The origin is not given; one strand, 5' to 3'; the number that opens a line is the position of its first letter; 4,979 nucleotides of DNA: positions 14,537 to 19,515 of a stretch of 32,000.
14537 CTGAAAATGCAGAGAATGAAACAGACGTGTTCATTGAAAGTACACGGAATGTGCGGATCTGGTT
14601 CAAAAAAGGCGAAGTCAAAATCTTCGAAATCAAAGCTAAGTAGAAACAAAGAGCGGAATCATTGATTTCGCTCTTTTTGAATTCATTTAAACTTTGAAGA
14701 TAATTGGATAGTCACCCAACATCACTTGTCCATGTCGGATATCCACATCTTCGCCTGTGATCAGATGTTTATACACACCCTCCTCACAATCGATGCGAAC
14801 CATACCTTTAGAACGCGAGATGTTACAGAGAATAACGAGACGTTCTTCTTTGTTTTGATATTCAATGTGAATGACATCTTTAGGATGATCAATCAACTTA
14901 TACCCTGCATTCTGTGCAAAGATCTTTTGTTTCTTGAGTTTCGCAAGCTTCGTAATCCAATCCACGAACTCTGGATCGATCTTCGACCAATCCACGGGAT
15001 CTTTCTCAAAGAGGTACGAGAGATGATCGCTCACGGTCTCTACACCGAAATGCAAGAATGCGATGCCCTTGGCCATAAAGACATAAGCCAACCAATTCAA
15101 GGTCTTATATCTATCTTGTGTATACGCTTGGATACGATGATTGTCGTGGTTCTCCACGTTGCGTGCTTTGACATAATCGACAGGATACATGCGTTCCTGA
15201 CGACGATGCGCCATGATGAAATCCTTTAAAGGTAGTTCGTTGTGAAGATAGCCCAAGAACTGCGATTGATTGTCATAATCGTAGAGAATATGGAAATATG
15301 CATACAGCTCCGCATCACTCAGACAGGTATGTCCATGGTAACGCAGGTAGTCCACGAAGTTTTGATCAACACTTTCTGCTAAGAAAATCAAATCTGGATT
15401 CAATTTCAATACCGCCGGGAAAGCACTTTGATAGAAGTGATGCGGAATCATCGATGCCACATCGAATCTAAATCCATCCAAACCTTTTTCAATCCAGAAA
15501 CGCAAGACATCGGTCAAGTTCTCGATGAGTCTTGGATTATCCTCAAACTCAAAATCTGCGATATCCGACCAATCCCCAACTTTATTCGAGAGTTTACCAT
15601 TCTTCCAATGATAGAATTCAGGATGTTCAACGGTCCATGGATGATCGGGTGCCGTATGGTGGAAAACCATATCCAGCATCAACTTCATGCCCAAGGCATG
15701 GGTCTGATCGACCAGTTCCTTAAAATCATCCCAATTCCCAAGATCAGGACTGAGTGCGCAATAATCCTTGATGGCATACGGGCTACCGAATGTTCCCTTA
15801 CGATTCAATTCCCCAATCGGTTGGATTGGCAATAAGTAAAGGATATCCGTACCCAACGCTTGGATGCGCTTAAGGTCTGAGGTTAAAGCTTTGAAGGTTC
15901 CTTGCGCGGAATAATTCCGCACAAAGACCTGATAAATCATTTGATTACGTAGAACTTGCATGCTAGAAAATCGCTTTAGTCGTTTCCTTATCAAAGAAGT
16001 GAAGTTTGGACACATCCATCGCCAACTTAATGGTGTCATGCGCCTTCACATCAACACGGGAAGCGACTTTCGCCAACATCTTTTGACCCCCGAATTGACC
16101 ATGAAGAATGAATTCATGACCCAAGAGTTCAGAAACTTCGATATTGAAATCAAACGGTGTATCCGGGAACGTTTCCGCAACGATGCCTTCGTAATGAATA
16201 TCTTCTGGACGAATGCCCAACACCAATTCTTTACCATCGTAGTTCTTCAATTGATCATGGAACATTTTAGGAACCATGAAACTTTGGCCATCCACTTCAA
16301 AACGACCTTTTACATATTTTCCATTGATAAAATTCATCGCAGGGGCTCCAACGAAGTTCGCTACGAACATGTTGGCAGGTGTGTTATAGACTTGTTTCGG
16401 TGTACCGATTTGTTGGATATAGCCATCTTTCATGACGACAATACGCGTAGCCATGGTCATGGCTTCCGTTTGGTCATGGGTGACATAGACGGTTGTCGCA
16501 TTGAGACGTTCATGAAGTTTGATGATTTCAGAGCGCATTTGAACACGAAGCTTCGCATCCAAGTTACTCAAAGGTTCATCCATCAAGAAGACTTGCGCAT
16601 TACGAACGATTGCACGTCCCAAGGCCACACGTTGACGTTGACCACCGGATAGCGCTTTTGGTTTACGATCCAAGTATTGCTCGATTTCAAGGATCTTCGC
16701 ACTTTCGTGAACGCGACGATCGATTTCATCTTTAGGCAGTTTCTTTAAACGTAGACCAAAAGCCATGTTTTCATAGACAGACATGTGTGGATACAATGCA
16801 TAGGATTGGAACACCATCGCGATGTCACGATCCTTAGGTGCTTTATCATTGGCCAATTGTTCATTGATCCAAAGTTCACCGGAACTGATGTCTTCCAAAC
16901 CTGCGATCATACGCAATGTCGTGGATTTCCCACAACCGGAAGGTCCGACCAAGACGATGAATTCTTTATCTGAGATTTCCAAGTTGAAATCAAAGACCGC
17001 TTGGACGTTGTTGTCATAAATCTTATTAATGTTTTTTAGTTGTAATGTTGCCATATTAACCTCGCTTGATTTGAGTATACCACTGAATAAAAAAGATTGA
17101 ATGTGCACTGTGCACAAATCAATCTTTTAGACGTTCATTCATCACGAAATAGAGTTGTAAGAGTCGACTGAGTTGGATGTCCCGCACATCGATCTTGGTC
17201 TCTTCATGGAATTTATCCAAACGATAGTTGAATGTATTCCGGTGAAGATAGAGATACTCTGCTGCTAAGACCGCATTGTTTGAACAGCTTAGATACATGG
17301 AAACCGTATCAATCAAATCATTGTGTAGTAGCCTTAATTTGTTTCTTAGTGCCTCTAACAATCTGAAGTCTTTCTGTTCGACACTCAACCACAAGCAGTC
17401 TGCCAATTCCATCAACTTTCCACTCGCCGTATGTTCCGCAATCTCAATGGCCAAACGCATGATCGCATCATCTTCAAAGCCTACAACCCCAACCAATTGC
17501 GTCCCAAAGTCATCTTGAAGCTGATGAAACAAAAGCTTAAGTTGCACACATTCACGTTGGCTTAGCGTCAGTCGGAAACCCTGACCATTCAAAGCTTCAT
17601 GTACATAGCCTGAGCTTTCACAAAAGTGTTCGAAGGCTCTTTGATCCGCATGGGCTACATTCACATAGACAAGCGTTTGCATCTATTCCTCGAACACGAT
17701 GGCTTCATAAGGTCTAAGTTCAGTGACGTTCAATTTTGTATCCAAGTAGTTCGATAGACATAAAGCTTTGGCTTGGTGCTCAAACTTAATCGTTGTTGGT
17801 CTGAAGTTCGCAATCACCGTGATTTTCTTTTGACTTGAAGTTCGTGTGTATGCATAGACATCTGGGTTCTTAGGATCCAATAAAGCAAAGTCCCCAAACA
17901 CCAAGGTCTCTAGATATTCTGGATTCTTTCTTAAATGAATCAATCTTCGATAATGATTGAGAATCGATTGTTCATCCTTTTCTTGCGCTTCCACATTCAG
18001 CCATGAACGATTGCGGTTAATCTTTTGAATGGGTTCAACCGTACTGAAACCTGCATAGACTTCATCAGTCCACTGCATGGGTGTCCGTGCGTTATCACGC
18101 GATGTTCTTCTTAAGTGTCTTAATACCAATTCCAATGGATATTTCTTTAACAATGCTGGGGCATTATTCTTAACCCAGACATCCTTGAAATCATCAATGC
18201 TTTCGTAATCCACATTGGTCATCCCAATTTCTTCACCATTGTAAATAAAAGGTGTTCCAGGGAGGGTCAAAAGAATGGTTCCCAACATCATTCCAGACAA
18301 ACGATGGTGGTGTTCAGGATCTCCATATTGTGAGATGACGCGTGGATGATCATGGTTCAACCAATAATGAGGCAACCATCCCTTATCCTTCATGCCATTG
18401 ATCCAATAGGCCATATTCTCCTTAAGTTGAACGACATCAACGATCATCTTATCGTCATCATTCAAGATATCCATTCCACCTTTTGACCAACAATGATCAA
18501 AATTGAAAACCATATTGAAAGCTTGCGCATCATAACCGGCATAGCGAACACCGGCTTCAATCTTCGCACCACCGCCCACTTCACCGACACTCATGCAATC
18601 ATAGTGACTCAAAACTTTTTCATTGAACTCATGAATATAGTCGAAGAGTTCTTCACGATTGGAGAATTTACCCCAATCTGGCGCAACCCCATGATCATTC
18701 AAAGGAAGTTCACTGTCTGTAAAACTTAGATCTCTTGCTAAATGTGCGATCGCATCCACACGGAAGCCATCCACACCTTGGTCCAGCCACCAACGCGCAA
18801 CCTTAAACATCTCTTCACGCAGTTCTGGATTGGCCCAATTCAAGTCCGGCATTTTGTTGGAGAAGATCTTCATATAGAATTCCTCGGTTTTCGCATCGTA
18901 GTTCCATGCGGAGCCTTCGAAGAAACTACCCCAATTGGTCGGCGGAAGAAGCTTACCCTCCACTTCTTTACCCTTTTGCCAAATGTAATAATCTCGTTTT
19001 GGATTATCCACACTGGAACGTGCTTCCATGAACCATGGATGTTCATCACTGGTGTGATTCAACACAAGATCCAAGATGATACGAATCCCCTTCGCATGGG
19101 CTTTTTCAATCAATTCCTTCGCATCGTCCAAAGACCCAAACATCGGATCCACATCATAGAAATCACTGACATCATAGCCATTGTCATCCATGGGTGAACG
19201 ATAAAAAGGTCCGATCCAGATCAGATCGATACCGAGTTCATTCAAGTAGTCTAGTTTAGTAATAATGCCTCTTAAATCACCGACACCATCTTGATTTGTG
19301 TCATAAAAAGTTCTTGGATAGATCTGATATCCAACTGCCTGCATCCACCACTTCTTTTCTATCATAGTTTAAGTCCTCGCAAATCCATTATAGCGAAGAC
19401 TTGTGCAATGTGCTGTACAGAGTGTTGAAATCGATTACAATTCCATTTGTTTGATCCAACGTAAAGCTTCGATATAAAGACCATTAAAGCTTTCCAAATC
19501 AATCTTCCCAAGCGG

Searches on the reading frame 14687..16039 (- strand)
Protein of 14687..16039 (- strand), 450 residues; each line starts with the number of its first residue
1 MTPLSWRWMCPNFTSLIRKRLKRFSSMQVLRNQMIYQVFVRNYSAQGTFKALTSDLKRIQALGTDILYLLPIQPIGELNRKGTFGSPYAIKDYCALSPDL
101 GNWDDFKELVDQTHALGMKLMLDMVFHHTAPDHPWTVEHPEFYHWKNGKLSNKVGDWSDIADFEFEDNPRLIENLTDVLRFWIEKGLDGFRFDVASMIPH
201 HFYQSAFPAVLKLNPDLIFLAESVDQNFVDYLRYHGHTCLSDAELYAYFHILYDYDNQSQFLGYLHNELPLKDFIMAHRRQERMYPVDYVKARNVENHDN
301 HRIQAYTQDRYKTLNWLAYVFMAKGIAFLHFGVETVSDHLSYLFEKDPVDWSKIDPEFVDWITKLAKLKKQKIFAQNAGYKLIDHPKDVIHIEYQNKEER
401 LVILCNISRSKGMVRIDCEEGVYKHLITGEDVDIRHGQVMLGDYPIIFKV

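Call 6: search_protein_families(library=pfam, proteins=[window:14687-16039:-], max_evalue=0.001)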
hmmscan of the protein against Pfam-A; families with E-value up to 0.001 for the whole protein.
window:14687-16039:- (450 aa): 3 families
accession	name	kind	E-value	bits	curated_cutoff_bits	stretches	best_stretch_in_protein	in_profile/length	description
PF00128.31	Alpha-amylase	-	2.1e-31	110.1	22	1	44-335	13-354/446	Alpha amylase, catalytic domain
PF18612.7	Bac_A_amyl_C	-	3.1e-13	49.7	25.9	1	383-448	4-69/69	Bacterial Alpha amylase C-terminal domain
PF14701.12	hDGE_amylase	-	1.7e-08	34.5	27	1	47-142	19-116/439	Glycogen debranching enzyme, glucanotransferase domain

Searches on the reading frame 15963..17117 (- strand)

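Call 6: search_protein_families(library=pfam, proteins=[window:15963-17117:-], max_evalue=0.001)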
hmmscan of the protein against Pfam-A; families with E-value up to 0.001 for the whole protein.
window:15963-17117:- (384 aa): 9 families
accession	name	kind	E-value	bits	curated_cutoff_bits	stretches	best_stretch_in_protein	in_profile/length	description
PF00005.33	ABC_tran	-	2.1e-31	109.8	25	1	43-183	3-136/137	ABC transporter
PF17912.7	OB_MalK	-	2.3e-12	48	27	1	257-307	1-53/53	MalK OB fold domain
PF03215.21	Rad17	-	1.8e-06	28.5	23.8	1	45-118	39-112/186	Rad17 P-loop domain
PF02463.25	SMC_N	-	8.3e-06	25.8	40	1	50-230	23-215/220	RecF/RecN/SMC N terminal domain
PF13304.12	AAA_21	-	2.1e-05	25.2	27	0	53-77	1-25/304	AAA domain, putative AbiEii toxin, Type IV TA system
PF17850.7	CysA_C_terminal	-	2.3e-05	25.3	29.7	1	262-308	1-42/43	CysA C-terminal regulatory domain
PF13401.12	AAA_22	-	0.00022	22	27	1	50-76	4-30/130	AAA domain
PF13476.12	AAA_23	-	0.00077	20.6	27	0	25-71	2-39/201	AAA domain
PF08402.16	TOBE_2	-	0.0008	19.9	21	0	300-375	1-76/76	TOBE domain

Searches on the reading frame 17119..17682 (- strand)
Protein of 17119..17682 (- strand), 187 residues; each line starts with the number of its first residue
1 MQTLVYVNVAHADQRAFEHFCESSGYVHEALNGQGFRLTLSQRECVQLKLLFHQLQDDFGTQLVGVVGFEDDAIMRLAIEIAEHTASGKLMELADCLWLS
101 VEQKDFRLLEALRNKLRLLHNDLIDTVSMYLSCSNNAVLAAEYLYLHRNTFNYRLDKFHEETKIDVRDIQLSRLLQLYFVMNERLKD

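Call 6: search_protein_families(library=pfam, proteins=[window:17119-17682:-], max_evalue=0.001)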
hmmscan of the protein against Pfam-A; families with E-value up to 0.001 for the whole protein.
window:17119-17682:- (187 aa): 1 family
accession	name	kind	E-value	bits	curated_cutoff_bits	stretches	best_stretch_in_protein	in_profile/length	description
PF13556.12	HTH_30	-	3.6e-13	49.5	27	1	123-171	1-49/59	PucR C-terminal helix-turn-helix domain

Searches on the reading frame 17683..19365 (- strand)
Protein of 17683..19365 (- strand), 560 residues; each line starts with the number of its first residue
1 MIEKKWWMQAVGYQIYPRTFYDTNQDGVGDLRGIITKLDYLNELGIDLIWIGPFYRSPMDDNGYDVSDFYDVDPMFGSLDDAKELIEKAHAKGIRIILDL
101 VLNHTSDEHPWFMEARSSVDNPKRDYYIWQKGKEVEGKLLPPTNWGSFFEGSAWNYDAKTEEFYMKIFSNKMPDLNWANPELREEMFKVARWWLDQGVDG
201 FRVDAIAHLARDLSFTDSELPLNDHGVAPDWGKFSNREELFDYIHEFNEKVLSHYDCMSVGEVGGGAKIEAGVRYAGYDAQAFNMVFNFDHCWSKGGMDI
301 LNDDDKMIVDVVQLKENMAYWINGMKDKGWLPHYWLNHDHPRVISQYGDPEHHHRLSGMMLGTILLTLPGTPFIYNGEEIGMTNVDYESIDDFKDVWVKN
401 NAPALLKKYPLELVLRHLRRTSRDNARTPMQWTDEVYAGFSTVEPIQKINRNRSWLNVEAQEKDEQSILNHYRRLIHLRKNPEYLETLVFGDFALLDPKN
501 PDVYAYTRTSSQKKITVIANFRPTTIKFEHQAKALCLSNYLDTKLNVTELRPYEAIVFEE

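Call 5: search_protein_families(library=pfam, proteins=[window:17683-19365:-], max_evalue=0.001)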
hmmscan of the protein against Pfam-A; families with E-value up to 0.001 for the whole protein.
window:17683-19365:- (560 aa): 2 families
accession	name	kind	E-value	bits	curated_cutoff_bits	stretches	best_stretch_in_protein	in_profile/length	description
PF00128.31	Alpha-amylase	-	7.1e-137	457.7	22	1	14-485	1-443/446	Alpha amylase, catalytic domain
PF16657.11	Malt_amylase_C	-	2.2e-06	28.1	27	1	491-531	1-41/75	Maltogenic Amylase, C-terminal domain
